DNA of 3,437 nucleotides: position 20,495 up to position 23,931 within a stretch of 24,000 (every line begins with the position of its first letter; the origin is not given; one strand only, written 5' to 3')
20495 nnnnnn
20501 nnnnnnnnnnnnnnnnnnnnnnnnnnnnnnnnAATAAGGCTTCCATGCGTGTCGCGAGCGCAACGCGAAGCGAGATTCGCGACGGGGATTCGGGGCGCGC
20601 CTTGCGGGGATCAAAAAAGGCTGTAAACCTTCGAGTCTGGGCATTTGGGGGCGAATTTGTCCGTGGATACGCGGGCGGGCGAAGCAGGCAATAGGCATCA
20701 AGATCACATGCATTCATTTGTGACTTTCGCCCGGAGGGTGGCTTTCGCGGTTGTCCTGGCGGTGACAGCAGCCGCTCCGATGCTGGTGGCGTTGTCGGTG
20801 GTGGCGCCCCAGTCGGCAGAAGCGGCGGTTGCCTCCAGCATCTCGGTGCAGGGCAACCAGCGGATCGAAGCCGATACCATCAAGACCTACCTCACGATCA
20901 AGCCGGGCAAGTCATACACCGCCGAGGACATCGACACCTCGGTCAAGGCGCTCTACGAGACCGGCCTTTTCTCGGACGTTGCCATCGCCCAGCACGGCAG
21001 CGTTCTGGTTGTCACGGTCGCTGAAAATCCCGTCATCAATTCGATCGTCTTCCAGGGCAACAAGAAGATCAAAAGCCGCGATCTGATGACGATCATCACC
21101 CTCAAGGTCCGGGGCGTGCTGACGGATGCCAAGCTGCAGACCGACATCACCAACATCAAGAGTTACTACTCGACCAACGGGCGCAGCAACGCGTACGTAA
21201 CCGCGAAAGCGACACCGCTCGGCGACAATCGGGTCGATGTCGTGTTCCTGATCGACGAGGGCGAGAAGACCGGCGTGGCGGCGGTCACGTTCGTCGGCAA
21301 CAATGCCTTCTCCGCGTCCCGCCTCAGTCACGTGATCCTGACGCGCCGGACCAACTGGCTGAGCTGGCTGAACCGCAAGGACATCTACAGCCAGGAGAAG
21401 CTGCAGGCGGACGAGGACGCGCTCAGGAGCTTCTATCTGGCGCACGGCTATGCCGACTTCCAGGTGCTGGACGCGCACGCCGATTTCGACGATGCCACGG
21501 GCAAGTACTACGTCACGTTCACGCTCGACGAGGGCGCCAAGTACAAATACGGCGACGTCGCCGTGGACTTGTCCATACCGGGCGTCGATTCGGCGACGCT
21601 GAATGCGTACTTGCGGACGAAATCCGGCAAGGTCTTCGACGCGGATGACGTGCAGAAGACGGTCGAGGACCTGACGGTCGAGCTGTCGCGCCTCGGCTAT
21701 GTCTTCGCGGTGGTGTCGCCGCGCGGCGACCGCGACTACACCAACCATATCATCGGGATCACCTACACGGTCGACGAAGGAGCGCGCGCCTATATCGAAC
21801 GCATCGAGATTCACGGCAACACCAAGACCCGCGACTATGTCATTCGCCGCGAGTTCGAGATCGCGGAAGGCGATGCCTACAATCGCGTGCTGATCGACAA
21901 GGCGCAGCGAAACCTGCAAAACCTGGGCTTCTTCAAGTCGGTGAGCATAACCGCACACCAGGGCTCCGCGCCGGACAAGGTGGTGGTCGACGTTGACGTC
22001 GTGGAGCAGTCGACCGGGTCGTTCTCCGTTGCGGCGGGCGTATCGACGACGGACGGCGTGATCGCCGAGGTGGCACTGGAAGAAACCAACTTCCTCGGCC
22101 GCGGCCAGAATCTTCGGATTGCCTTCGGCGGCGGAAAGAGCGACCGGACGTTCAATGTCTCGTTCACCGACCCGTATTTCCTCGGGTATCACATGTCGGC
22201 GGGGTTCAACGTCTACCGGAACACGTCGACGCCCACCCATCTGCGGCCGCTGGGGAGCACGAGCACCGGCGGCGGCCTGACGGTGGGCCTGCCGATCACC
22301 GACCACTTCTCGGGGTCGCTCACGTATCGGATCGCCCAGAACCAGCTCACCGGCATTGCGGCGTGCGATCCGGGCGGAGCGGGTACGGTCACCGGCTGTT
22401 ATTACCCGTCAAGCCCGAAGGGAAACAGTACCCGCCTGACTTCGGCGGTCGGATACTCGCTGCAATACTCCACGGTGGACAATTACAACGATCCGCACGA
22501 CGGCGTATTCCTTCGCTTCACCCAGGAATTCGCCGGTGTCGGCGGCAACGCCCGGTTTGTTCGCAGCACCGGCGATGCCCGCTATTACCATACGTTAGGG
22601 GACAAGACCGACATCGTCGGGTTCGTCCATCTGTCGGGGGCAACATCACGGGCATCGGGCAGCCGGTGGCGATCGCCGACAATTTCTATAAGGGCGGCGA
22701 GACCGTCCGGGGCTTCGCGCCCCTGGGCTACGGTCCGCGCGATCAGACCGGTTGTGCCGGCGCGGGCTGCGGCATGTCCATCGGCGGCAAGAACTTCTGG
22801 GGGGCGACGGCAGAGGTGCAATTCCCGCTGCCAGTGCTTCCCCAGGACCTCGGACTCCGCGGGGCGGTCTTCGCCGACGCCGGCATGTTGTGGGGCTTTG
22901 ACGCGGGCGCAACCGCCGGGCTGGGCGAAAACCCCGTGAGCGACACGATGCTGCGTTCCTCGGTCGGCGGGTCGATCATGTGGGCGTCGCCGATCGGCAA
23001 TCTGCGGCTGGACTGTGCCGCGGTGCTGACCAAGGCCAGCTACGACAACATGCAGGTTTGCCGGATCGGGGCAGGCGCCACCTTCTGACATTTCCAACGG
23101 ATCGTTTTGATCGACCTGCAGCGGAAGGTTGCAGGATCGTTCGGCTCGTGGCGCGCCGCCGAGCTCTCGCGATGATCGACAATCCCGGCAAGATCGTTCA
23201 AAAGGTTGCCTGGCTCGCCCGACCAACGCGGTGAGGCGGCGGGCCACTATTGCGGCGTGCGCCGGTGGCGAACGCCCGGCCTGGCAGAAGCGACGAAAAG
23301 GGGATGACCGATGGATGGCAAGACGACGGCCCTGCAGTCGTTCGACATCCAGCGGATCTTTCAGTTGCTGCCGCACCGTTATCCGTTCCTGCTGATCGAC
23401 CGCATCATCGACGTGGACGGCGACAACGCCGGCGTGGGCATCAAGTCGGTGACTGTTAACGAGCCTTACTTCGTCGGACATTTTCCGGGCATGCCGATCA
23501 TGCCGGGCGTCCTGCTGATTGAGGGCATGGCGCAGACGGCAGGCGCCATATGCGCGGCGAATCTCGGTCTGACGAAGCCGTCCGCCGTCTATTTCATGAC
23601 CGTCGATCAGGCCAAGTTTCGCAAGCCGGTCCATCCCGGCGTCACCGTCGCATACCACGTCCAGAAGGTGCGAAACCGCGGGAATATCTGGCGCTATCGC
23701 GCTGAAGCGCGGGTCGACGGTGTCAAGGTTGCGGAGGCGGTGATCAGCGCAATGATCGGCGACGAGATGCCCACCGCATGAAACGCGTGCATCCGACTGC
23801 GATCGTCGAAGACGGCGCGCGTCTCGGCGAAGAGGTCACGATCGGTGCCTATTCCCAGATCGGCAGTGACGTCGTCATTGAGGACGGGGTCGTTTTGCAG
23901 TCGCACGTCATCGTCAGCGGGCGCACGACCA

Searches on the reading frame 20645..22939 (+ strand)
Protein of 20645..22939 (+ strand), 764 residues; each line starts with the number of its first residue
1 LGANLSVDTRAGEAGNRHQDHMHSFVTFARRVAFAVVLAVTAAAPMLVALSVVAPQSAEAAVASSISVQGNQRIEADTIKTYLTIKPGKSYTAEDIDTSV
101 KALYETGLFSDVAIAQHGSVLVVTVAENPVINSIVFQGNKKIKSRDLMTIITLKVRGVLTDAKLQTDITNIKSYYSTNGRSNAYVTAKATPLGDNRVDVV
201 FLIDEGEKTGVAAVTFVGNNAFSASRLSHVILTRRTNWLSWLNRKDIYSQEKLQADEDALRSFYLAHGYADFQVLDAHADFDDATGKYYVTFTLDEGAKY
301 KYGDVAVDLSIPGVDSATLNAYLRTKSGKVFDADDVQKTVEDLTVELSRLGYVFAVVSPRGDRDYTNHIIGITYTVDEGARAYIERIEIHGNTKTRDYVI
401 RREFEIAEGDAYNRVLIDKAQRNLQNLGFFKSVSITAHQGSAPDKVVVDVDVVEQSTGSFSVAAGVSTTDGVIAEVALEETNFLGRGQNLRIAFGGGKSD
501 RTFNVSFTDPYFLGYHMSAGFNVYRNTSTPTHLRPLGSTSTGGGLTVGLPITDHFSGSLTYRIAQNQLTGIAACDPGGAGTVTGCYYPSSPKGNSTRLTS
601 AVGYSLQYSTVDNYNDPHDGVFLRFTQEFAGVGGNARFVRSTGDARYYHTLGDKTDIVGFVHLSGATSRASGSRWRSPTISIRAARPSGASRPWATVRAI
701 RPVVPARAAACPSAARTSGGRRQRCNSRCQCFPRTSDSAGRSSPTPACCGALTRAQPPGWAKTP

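Call 65: search_protein_families(library=pfam, proteins=[window:20645-22939:+])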
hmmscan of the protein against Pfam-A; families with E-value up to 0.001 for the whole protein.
window:20645-22939:+ (764 aa): 5 families
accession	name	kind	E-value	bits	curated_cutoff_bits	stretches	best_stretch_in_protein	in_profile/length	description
PF07244.20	POTRA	-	1.3e-66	221.7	21.3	5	383-454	2-78/79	Surface antigen variable number repeat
PF01103.29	Omp85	-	4.5e-34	118.9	24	1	482-667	1-184/325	Omp85 superfamily domain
PF08478.15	POTRA_1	-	1.1e-07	32.5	23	0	384-450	3-66/69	POTRA domain, FtsQ-type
PF08479.16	POTRA_2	-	5.5e-06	26.6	24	0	131-190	3-58/76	POTRA domain, ShlB-type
PF25282.1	POTRA1_3_Toc75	-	0.00065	20.3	27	0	405-445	49-89/99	Toc75-like, POTRA domain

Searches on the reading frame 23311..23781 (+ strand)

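Call 65: search_protein_families(library=pfam, proteins=[window:23311-23781:+])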
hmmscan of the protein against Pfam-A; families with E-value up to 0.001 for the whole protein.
window:23311-23781:+ (156 aa): 1 family
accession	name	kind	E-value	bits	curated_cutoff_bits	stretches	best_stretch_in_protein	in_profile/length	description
PF07977.19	FabA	-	9.3e-33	113.2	23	1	20-143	1-137/138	FabA-like domain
